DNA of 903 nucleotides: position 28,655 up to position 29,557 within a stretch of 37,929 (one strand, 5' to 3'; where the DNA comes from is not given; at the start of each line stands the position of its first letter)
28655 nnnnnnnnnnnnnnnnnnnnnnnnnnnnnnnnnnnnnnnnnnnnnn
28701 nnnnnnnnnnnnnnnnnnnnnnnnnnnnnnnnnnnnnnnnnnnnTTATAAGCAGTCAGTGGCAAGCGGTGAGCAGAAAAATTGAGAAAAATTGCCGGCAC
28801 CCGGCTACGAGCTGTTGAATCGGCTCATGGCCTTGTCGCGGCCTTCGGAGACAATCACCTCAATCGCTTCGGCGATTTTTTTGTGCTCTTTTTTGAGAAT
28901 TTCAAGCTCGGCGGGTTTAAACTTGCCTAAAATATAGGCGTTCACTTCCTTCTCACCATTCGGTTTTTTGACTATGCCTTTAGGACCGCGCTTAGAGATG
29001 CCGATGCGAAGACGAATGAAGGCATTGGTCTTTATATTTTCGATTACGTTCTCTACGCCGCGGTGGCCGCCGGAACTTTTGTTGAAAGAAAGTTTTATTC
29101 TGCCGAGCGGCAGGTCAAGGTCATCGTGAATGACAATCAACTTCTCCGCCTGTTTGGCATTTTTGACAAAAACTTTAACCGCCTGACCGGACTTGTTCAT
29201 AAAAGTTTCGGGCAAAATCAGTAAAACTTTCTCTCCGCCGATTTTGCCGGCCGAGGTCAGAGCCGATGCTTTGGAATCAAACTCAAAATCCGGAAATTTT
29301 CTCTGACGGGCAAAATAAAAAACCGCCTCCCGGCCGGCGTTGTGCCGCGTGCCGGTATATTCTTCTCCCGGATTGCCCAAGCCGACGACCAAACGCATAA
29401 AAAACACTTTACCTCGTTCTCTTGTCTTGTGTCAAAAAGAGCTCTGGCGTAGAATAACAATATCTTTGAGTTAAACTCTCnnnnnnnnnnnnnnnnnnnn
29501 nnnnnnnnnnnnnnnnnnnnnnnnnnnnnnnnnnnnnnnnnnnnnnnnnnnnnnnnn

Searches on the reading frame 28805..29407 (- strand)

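Call 47: search_protein_families(library=pfam, proteins=[window:28805-29407:-], max_evalue=0.01)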
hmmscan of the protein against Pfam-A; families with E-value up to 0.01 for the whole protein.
window:28805-29407:- (200 aa): 1 family
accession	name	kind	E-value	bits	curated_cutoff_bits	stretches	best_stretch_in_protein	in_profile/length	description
PF01195.25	Pept_tRNA_hydro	-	1.3e-53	182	27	1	6-198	1-183/183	Peptidyl-tRNA hydrolase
